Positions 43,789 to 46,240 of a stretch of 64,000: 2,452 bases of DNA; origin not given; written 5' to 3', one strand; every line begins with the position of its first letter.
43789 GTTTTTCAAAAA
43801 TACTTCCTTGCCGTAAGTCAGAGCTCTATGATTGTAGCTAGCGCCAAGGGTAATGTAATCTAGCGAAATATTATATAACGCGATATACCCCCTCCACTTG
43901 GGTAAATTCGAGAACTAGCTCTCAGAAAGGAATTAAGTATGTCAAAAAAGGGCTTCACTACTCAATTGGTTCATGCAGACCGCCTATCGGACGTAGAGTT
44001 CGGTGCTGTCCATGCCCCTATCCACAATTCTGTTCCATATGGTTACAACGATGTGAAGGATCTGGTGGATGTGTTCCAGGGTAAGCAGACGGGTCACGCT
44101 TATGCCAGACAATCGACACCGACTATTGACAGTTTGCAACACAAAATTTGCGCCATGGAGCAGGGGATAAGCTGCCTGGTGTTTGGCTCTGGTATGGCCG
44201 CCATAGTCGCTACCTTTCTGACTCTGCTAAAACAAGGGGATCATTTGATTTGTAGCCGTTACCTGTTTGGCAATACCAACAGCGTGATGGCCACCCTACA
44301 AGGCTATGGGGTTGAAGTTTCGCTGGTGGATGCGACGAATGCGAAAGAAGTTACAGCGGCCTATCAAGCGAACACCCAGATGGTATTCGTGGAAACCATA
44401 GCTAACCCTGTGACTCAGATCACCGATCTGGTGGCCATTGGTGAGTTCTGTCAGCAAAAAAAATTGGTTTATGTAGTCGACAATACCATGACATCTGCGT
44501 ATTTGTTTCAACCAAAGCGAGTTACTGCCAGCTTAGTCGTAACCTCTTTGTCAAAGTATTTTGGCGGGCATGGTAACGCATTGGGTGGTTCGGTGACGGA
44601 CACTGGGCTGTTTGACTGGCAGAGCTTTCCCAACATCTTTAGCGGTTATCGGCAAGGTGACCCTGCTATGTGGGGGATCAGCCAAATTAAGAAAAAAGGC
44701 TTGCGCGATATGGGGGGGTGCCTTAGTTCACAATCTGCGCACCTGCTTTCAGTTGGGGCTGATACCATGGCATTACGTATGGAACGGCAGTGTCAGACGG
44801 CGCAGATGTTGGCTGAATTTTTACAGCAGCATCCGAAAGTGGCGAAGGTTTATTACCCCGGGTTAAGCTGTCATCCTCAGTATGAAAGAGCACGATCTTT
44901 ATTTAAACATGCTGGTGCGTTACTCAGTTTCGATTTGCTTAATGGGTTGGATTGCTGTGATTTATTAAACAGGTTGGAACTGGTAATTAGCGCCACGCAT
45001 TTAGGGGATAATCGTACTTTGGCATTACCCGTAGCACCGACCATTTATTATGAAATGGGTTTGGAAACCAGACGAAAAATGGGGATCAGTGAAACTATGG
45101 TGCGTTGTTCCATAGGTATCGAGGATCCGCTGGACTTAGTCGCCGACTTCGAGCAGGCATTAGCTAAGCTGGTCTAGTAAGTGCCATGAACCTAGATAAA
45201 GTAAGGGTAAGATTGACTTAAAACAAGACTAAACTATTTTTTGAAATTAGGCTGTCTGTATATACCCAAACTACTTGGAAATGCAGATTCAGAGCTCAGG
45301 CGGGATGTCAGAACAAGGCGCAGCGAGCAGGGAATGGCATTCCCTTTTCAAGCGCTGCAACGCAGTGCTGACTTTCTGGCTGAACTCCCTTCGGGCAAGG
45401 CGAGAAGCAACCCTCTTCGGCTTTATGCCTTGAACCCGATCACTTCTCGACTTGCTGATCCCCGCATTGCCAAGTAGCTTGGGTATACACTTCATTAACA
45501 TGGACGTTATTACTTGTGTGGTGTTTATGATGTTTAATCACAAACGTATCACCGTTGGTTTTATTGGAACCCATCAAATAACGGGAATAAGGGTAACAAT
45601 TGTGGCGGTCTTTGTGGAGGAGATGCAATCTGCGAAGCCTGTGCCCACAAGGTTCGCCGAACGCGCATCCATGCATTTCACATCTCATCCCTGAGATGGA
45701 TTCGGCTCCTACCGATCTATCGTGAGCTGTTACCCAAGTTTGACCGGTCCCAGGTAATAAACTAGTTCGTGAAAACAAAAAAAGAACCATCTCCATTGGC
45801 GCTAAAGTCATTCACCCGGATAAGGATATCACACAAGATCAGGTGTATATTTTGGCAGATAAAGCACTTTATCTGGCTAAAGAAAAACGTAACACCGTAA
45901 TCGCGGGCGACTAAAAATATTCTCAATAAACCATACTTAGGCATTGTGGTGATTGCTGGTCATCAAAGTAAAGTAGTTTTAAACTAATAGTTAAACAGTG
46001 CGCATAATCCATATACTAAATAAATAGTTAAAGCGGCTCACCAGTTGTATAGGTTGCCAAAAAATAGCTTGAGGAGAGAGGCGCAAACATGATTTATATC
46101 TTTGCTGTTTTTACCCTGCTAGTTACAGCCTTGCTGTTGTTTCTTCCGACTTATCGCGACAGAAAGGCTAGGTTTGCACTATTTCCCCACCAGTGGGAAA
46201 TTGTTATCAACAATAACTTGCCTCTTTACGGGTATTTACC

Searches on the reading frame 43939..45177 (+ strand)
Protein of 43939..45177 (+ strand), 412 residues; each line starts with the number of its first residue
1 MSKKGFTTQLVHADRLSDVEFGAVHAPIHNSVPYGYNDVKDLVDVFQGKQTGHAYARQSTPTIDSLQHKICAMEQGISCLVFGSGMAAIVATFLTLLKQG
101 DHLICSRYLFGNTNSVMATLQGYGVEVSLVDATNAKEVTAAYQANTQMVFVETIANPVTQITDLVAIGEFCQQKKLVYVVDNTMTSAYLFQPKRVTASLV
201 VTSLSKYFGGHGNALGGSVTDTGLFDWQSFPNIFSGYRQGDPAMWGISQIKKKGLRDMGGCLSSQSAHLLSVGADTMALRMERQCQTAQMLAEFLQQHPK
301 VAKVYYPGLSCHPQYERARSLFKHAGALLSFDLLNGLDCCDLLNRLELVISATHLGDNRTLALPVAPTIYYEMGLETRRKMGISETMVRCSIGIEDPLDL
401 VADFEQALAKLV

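Call 20: search_protein_families(library=pfam, proteins=[window:43939-45177:+])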
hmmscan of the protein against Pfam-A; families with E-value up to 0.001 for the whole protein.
window:43939-45177:+ (412 aa): 2 families
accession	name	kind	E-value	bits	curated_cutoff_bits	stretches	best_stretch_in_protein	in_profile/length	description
PF01053.26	Cys_Met_Meta_PP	-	1.4e-103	346.9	27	1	8-408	2-380/381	Cys/Met metabolism PLP-dependent enzyme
PF00155.27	Aminotran_1_2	-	2.7e-06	27.2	19.7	1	80-222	69-235/361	Aminotransferase class I and II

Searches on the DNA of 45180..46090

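Call 49: search_rna_families(source=window, start=45180, end=46090, threshold=evalue, max_evalue=10)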
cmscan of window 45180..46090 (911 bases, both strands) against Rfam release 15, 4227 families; matches with E-value up to 10: 5.
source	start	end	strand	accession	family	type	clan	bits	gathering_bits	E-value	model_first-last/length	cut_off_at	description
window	45830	45878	-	RF04072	mir-7386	Gene; miRNA;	-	20.3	44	0.48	1-59/59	no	mir-7386 microRNA precursor family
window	45604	45661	+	RF00363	mir-BART1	Gene; miRNA;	CL00097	16.2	70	2.6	1-70/70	no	mir-BART1 microRNA precursor family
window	45614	45672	-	RF03614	mir-3431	Gene; miRNA;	-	16.2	100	3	1-86/86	no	mir-3431 microRNA precursor family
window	45263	45294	-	RF00544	snopsi28S-3327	Gene; snRNA; snoRNA; HACA-box;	CL00021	15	70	7.6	90-121/143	no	Small nucleolar RNA psi28S-3327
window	45690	45754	+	RF00609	SNORD100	Gene; snRNA; snoRNA; CD-box;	CL00073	14.9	58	7.9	1-81/81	no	Small nucleolar RNA SNORD100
